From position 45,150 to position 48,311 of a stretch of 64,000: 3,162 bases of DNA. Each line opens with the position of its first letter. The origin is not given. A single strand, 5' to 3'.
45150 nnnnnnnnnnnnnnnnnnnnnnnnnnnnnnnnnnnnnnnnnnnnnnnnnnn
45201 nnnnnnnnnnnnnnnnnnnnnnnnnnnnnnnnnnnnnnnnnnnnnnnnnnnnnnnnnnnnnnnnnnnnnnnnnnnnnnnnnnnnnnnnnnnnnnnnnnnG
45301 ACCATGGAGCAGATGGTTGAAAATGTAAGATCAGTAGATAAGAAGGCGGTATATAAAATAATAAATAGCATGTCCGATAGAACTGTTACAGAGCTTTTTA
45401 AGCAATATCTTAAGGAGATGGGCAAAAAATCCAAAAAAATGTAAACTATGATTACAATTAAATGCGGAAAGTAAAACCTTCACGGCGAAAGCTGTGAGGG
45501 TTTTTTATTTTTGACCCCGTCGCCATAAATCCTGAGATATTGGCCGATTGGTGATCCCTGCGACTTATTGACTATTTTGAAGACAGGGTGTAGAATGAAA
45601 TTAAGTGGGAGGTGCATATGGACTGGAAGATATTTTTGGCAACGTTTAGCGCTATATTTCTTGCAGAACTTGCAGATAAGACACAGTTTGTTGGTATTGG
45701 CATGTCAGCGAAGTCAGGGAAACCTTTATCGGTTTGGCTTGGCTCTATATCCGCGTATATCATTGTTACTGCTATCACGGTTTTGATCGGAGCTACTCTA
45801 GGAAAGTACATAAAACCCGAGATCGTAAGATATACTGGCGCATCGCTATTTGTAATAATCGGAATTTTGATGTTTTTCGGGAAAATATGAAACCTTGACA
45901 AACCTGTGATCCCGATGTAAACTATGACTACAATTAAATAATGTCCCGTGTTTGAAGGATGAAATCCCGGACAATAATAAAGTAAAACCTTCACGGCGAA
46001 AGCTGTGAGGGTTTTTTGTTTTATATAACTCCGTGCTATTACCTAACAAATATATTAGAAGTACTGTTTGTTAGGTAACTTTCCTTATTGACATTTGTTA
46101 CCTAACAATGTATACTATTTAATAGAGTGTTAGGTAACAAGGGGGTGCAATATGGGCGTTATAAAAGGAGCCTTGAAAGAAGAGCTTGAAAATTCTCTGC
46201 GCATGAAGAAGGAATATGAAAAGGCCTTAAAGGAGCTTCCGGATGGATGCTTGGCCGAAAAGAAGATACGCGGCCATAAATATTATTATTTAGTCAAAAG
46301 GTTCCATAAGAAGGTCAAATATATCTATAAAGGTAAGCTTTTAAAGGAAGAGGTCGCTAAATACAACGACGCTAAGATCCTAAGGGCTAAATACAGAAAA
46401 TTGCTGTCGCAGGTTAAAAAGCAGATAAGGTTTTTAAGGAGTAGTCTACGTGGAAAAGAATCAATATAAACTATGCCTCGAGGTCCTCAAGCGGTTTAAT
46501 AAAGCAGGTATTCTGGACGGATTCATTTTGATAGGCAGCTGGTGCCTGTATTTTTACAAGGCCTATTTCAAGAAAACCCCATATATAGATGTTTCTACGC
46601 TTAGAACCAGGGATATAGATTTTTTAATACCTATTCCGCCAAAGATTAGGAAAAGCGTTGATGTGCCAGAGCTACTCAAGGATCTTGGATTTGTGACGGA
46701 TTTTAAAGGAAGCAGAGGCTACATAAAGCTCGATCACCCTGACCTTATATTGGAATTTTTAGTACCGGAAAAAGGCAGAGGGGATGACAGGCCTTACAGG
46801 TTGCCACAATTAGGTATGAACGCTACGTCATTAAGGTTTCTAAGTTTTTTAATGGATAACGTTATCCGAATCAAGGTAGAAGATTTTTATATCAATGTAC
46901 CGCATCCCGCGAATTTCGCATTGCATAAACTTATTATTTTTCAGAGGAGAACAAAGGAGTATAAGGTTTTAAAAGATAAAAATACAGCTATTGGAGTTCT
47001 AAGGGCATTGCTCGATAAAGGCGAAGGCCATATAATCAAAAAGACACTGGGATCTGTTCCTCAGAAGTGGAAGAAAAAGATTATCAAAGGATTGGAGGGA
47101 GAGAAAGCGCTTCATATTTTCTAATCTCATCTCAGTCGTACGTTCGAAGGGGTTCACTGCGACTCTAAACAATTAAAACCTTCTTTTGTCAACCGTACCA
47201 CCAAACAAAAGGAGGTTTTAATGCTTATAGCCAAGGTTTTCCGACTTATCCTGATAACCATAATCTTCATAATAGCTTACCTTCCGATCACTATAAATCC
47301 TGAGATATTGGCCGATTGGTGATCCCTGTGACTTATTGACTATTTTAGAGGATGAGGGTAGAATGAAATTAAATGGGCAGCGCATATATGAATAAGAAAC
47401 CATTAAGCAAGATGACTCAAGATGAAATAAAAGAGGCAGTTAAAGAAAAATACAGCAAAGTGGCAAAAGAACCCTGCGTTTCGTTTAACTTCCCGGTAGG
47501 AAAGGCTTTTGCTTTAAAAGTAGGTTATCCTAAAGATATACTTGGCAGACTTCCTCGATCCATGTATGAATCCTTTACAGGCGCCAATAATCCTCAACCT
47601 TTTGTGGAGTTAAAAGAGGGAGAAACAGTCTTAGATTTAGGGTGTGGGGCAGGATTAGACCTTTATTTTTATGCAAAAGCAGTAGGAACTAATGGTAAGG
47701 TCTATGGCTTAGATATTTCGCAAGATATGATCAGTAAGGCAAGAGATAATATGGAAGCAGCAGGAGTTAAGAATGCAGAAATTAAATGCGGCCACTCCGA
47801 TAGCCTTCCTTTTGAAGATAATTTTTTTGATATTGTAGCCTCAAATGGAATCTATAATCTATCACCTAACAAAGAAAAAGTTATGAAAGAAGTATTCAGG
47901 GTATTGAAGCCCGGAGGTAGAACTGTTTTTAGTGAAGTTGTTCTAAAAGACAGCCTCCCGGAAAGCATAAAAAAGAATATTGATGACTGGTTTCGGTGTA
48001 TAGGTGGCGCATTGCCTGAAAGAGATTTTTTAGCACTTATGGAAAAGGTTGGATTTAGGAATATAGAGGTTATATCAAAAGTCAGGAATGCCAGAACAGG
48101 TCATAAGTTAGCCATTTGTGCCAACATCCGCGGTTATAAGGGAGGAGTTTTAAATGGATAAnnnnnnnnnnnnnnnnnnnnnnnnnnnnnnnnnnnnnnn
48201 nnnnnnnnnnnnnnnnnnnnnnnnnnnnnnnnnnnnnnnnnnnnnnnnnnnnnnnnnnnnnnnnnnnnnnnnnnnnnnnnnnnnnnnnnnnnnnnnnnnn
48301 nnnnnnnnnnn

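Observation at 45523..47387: Portable about 100-bp promoter cassette duplicated in front of two unrelated genes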

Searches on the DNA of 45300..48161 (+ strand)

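Call 5: search_rna_families(source=window, start=45300, end=47600, threshold=evalue, max_evalue=10, show_alignments=3)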
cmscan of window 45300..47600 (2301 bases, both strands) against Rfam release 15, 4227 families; matches with E-value up to 10: 21.
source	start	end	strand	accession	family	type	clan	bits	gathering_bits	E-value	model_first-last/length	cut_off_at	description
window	45390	45509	+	RF00515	PyrR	Cis-reg;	-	27.9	54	0.36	1-115/115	no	PyrR binding site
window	45425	45507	+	RF02434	SpF39_sRNA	Gene; sRNA;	-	24.1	60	4.5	1-109/109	no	Streptococcus sRNA SpF39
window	47352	47514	+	RF02199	TTC28-AS1_2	Gene; lncRNA;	-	23.8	50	8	1-156/156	no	TTC28 antisense RNA 1 conserved region 2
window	47162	47231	+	RF03510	mir-3660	Gene; miRNA;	-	23.4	70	0.12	1-82/82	no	mir-3660 microRNA precursor family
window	45398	45512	+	RF01771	rnk_leader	Cis-reg; leader;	-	22.8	50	0.75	1-109/109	no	Enterobacteria rnk leader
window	45922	46020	+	RF00514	His_leader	Cis-reg; leader;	-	22.7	49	0.79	1-126/126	no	Histidine operon leader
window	45930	46017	+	RF04178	BTnc005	Gene; sRNA;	-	21.2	174.8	0.054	1-205/205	no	Bacteroides sRNA BTnc005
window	45964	46036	-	RF00840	mir-374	Gene; miRNA;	-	20.5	54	0.7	1-71/71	no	mir-374 microRNA precursor family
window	45980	46046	-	RF00262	sar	Gene; antisense;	-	20.3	43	0.73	1-68/68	no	sar RNA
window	46074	46162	+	RF04172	MIR8675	Gene; miRNA;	-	20.3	90.8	1.4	1-95/95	no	MIR8675 microRNA precursor family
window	47215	47245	+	RF01367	CRISPR-DR54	Gene; CRISPR;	-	20.2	39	0.89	1-37/37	no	CRISPR RNA direct repeat element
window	45455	45541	-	RF02621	BSnc120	Gene; sRNA;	-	17.9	114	1.5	1-88/88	no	Brucella sRNA 120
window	46095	46140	-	RF04172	MIR8675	Gene; miRNA;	-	17.6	90.8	7.7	26-71/95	no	MIR8675 microRNA precursor family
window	45967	46040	-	RF02621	BSnc120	Gene; sRNA;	-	16.8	114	3.4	1-88/88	no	Brucella sRNA 120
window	47056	47130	-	RF02706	TeloSII_ncR30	Gene; sRNA;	-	14.4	86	2.6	1-226/226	no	TeloSII non coding RNA 30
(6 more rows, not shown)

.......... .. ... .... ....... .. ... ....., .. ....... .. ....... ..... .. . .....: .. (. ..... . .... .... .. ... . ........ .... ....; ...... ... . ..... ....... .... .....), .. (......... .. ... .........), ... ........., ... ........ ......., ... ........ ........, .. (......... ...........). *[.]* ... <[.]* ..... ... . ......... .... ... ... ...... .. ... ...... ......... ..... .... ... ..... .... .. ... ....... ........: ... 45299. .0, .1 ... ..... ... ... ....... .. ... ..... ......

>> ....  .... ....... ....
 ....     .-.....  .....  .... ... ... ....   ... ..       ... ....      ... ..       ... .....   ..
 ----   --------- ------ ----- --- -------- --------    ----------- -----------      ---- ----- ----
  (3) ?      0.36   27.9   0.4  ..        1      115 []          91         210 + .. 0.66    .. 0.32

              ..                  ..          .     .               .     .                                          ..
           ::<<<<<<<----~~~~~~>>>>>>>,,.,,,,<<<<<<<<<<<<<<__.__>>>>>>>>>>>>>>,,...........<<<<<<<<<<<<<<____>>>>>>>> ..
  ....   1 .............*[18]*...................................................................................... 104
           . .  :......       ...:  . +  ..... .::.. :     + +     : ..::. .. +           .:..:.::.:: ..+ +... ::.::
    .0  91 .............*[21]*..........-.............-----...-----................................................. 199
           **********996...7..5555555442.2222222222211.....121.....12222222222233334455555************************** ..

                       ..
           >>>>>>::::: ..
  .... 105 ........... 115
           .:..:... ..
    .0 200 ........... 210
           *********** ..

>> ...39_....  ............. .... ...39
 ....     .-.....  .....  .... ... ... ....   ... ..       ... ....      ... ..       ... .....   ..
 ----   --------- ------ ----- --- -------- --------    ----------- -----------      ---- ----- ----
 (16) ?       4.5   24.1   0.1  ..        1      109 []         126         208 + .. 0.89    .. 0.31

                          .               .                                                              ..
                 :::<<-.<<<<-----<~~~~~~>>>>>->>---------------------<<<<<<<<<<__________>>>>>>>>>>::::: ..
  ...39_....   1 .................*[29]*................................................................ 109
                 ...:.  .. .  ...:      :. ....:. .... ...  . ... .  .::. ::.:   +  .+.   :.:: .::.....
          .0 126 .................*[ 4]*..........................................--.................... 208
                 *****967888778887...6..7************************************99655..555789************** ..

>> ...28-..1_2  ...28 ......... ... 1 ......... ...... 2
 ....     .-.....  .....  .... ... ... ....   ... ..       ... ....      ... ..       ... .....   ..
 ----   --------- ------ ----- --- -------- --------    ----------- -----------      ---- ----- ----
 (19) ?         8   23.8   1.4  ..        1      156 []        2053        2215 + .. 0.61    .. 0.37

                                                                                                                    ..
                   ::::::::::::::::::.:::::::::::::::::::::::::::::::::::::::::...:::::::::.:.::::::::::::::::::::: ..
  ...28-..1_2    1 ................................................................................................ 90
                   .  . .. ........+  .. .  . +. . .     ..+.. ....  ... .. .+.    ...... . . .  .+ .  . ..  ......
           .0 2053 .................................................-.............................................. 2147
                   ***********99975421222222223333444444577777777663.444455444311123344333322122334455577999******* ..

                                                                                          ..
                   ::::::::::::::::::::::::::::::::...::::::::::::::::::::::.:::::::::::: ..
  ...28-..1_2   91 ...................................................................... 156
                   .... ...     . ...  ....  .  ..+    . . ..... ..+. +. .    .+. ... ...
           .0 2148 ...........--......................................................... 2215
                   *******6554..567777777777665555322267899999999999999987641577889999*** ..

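Call 43: search_rna_families(source=L013, start=2050, end=2400, threshold=evalue, max_evalue=1)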
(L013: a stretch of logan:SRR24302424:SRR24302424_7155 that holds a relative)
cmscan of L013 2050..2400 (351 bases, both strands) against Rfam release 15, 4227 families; matches with E-value up to 1: 3.
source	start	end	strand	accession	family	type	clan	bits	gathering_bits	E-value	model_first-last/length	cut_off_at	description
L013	2142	2229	+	RF04178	BTnc005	Gene; sRNA;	-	23.3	174.8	0.0024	1-205/205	no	Bacteroides sRNA BTnc005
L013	2134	2232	+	RF00514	His_leader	Cis-reg; leader;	-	22.2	49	0.15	1-126/126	no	Histidine operon leader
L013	2181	2247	-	RF02621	BSnc120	Gene; sRNA;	-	17.1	114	0.41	1-88/88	no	Brucella sRNA 120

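Call 53: search_dna_similar(query=window:45439-45640:+, collection=plasmids, mode=distant, max_evalue=0.01, max_rows=5)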
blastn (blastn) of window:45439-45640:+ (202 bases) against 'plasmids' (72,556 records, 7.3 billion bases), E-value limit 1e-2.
No match.

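Call 54: search_dna_similar(query=window:47125-47400:+, collection=phages, mode=distant, max_evalue=0.01, max_rows=5)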
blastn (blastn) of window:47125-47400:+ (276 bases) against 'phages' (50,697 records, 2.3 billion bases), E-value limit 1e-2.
No match.

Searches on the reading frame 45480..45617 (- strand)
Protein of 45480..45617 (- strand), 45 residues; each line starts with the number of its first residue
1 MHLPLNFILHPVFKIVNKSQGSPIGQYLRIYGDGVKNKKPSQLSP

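Call 64: search_protein_families(library=pfam, proteins=[window:45480-45617:-], max_evalue=1)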
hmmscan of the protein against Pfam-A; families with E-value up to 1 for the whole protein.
window:45480-45617:- (45 aa): 0 families
